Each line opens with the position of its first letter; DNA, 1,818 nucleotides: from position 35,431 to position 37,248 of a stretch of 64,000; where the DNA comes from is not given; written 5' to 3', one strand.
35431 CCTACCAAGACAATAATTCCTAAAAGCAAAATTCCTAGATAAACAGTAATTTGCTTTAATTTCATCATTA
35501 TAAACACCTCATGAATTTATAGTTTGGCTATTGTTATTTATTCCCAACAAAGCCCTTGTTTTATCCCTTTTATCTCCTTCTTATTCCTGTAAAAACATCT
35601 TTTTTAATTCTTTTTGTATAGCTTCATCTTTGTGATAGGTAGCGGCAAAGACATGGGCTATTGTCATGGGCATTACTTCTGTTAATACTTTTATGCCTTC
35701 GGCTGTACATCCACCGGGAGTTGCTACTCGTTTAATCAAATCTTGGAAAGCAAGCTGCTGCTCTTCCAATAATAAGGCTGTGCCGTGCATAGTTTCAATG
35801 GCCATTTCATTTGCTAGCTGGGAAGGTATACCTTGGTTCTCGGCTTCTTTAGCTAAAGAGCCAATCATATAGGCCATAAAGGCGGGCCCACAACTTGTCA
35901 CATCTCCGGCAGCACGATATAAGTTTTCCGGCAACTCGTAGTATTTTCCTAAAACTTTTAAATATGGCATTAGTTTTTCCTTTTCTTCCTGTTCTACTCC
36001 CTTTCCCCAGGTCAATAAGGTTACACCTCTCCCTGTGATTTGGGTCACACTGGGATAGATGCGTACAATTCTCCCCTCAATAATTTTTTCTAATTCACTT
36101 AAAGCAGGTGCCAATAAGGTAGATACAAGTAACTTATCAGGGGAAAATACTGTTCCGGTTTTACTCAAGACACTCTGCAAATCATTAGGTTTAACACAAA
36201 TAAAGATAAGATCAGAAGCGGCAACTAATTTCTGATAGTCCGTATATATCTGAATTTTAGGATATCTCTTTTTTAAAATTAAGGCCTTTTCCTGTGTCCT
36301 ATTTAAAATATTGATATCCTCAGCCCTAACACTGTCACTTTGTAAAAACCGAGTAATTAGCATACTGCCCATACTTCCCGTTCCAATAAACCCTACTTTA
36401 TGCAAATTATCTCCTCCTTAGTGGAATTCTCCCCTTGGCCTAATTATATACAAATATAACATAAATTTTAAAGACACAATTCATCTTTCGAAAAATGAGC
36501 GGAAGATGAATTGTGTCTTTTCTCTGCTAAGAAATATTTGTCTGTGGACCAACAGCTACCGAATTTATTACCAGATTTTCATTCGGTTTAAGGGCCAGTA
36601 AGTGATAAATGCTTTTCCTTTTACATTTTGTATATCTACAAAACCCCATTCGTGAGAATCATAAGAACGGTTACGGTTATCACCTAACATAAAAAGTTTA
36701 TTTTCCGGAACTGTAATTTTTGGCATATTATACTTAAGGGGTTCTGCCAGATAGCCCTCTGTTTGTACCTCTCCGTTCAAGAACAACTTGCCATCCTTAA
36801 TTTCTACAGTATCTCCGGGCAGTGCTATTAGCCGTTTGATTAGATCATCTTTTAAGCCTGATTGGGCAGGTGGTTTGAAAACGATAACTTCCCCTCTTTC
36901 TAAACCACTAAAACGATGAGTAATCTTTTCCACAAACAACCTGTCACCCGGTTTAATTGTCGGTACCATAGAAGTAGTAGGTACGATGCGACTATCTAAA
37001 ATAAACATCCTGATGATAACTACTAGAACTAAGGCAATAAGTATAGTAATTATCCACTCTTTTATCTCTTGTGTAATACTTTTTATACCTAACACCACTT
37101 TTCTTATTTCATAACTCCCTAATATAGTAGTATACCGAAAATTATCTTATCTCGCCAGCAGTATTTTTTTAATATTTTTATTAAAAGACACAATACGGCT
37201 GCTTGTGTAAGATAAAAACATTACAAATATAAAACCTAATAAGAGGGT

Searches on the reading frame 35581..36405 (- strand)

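Call 19: search_protein_families(library=pfam, proteins=[window:35581-36405:-], max_evalue=0.00001)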
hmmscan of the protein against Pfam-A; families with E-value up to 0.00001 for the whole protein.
window:35581-36405:- (274 aa): 4 families
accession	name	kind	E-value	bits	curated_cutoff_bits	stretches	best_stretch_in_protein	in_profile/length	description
PF14748.11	P5CR_dimer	-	1.8e-23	83.2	25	1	160-261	1-103/105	Pyrroline-5-carboxylate reductase dimerisation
PF03807.23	F420_oxidored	-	8.4e-17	62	21.6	1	3-97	1-92/94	NADP oxidoreductase coenzyme F420-dependent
PF03446.21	NAD_binding_2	-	2.6e-08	34.5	21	1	3-82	1-75/161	NAD binding domain of 6-phosphogluconate dehydrogenase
PF01488.26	Shikimate_DH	-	7.4e-08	33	24.3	1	2-72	13-84/138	Shikimate / quinate 5-dehydrogenase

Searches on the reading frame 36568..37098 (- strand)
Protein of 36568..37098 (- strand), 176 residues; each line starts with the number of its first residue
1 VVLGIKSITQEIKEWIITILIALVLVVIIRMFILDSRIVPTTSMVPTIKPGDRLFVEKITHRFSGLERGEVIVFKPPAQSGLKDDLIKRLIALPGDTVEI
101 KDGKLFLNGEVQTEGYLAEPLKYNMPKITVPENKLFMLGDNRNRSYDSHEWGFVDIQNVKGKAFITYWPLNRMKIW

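Call 19: search_protein_families(library=pfam, proteins=[window:36568-37098:-], max_evalue=0.00001)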
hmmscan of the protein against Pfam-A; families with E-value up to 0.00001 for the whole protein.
window:36568-37098:- (176 aa): 1 family
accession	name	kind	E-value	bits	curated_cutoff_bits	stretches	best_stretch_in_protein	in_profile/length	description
PF10502.14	Peptidase_S26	-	5.4e-49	166.8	22.9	1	13-168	2-168/168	Signal peptidase, peptidase S26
